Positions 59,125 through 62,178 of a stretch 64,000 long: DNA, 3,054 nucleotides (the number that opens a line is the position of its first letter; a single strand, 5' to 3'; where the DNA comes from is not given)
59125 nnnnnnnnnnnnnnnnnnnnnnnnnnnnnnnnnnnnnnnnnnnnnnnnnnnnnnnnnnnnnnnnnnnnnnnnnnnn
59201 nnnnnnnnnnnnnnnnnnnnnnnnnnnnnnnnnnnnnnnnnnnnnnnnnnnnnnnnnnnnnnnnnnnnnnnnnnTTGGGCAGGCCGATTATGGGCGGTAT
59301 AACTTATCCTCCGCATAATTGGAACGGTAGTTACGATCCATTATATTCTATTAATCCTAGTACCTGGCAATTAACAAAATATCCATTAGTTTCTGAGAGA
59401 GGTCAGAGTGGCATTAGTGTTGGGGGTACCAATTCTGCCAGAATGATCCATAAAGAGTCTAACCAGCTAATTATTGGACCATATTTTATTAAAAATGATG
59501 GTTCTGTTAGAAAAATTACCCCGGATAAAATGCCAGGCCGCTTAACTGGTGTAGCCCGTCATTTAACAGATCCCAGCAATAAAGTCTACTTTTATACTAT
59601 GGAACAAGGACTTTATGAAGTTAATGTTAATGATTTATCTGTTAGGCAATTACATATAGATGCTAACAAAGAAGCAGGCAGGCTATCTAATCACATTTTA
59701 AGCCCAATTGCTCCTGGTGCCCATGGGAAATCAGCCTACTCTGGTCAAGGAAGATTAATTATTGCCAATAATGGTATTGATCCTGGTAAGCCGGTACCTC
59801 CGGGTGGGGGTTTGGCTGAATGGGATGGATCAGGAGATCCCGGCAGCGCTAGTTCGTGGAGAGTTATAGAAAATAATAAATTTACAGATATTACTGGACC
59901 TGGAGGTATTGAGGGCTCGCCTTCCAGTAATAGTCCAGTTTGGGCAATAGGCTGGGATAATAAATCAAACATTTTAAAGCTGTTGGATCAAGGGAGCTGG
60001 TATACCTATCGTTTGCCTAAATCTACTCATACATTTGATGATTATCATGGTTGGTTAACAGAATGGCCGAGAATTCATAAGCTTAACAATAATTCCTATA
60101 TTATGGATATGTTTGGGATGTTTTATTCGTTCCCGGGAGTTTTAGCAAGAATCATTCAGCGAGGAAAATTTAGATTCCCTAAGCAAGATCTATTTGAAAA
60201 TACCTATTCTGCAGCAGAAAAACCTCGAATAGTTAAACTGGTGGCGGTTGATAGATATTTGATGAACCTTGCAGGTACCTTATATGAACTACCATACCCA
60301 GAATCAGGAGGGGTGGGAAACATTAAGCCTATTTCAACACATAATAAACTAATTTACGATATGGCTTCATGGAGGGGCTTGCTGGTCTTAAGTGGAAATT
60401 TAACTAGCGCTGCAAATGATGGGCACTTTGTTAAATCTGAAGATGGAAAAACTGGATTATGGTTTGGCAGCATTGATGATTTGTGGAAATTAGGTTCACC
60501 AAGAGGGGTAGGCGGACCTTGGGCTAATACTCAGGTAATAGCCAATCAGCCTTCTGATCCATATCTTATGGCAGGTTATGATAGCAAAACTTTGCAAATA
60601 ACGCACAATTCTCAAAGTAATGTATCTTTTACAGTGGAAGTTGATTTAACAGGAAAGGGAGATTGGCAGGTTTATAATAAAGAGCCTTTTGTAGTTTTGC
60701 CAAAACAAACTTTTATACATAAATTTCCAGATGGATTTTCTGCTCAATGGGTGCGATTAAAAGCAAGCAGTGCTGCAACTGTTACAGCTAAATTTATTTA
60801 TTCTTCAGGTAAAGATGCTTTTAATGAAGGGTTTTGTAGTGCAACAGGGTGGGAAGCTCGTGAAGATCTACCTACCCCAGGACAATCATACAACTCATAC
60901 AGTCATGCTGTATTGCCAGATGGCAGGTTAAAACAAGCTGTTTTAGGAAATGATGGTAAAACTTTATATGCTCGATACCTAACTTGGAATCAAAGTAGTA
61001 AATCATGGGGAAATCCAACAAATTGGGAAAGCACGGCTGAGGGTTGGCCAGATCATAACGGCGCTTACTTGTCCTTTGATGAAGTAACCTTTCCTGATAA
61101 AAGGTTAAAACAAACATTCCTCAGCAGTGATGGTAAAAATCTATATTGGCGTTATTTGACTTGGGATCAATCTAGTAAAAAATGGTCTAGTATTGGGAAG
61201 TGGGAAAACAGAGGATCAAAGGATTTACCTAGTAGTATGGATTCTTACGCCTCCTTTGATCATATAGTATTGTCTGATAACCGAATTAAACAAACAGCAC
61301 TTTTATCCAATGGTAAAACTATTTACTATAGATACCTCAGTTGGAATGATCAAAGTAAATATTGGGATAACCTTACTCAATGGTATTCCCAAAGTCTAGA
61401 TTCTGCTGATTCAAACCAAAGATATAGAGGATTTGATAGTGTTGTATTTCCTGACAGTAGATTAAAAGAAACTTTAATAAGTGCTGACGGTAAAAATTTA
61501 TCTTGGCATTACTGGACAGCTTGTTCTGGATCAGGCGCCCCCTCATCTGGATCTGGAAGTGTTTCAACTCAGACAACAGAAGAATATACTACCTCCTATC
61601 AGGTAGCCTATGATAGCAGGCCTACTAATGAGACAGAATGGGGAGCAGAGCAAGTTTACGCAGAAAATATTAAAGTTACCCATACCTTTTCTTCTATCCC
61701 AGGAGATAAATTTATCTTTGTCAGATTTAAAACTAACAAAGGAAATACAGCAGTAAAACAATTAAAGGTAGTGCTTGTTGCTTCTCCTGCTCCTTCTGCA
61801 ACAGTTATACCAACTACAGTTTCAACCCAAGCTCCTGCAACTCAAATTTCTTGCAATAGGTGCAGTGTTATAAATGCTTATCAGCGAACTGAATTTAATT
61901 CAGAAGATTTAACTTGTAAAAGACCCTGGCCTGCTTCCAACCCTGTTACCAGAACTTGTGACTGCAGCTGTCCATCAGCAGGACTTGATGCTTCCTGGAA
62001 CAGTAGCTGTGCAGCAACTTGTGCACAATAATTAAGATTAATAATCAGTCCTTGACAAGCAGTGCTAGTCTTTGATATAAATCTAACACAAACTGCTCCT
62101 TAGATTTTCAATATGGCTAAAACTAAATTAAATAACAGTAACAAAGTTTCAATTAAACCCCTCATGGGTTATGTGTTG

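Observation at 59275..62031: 918-aa surface-type protein with four ~55-aa tandem lectin-like repeats, possibly separated by a frameshift from an upstream signal-anchor ORF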

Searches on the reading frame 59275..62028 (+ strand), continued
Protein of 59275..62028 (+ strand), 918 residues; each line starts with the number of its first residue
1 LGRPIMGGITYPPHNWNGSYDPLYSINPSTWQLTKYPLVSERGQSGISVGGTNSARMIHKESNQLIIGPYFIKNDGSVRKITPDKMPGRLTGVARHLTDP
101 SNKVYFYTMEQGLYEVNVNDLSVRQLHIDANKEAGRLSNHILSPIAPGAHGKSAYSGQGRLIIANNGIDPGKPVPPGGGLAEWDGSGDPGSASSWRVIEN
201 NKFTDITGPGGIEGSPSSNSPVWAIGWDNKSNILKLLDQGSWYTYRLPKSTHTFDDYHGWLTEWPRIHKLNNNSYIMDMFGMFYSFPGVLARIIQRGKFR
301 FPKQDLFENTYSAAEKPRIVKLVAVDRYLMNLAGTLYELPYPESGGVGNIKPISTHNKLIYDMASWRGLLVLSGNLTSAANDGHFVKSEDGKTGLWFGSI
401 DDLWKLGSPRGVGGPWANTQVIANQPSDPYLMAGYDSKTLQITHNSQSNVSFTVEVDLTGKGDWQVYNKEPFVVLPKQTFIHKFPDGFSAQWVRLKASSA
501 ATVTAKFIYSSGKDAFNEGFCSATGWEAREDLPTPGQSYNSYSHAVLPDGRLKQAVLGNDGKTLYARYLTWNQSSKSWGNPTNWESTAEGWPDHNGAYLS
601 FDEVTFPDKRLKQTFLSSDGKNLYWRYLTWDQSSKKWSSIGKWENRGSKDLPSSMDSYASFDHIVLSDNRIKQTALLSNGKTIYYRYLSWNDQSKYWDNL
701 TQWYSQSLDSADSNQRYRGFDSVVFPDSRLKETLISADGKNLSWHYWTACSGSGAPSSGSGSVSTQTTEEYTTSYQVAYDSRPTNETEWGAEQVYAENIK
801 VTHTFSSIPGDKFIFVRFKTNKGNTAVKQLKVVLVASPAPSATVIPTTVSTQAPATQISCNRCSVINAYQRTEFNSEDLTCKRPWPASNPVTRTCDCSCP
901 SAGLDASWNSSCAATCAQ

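Call 67: find_encoding_contigs(protein=P0097, flank=10000, max_places=1)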
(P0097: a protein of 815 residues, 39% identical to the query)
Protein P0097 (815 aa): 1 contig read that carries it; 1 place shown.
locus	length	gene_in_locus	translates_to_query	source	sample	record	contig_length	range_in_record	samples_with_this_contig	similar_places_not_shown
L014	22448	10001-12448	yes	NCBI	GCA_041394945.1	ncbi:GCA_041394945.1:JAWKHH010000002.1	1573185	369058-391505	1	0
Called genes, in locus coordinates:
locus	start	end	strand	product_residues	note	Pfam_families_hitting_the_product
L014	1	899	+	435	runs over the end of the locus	PF00374:NiFeSe_Hases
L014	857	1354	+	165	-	PF01750:HycI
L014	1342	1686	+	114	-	PF01155:HypA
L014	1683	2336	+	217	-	PF02492:cobW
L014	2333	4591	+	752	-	PF00708:Acylphosphatase, PF07503:zf-HYPF, PF01300:Sua5_yciO_yrdC, PF17788:HypF_C, PF22521:HypF_C_2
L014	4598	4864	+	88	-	PF01455:HupF_HypC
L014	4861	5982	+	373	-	PF01924:HypD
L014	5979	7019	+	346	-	PF00586:AIRS, PF02769:AIRS_C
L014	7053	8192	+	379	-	PF13088:BNR_2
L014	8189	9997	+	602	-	PF03486:HI0933_like (weak), PF12831:FAD_oxidored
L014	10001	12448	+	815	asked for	-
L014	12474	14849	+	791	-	PF00890:FAD_binding_2 (weak), PF01134:GIDA (weak), PF01266:DAO (weak), PF07992:Pyr_redox_2 (weak), PF12831:FAD_oxidored, PF13450:NAD_binding_8 (weak)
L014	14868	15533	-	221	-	PF14326:DUF4384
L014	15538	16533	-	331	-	PF14326:DUF4384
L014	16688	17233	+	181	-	-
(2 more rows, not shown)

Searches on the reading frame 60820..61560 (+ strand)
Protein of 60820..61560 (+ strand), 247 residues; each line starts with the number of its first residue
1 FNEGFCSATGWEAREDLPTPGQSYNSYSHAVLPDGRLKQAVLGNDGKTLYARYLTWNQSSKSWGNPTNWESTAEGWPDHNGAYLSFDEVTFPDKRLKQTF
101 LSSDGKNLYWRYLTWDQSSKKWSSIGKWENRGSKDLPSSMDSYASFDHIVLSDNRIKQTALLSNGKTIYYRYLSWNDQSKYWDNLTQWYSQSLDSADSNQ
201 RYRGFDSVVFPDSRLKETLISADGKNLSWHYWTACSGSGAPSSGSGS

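Call 41: find_homologous_proteins(query=A2, max_evalue=0.001)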
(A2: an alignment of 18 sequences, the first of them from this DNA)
Query A2 (18 sequences) (236 aa, profile of the alignment): 1 proteins with E <= 0.001 among 5685 candidates.
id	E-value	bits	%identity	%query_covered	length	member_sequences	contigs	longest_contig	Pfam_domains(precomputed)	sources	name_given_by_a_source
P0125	4.5e-40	156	41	68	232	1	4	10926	-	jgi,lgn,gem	-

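Call 47: predict_structure(alignment_id=A2)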
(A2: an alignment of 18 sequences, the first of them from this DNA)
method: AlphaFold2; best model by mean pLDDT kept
length: 236 residues; sequences in the alignment: 18
mean_pLDDT: 89.8   pTM: 0.87
mean pLDDT of the five models: 89.8, 88.9, 88.8, 88.3, 87.4
residues with pLDDT >= 90: 172; 70-90: 47; 50-70: 9; < 50: 8
segments of 3 or more residues with pLDDT < 50: 230-236
pLDDT, mean of each block of 10 residues (from residue 1): 81 96 95 96 95 94 82 94 93 97 92 90 93 97 93 97 89 86 84 96 93 95 68 40
secondary structure, 60 per line:
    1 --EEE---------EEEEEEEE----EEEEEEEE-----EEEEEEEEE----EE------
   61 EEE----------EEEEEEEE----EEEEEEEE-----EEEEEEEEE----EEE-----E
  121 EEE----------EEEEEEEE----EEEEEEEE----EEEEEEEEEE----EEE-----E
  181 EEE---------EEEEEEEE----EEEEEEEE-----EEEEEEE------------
elements in order: E3-5 E15-22 E27-34 E40-48 E61-63 E74-81 E86-93 E99-107 E112-114 E120-123 E134-141 E146-153 E158-167 E172-174 E180-183 E193-200 E205-212 E218-224

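Call 61: search_protein_families(library=pfam, proteins=[window:60820-61560:+], max_evalue=1)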
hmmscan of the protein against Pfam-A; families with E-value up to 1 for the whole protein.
window:60820-61560:+ (247 aa): 4 families
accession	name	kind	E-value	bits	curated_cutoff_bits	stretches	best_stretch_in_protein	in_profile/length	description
PF07676.18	PD40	-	0.0053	17.1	20.9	0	100-110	15-25/38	WD40-like Beta Propeller Repeat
PF11178.13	DUF2963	-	0.017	14.9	22.6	0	153-170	19-36/52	Protein of unknown function (DUF2963)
PF21209.4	Bac_rhamnosid-like_N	-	0.053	13.4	27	1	115-217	91-191/209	Alpha-rhamnosidase-like, bacteroidetes, N-terminal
PF02999.19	Borrelia_orfD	-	0.056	14.2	27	1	142-174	53-85/100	Borrelia orf-D family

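Call 63: search_solved_structures(query=A2, max_evalue=10)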
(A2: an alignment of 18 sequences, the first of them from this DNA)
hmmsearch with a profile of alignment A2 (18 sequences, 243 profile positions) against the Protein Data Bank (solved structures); distinct sequences matched with E-value up to 10: 0.
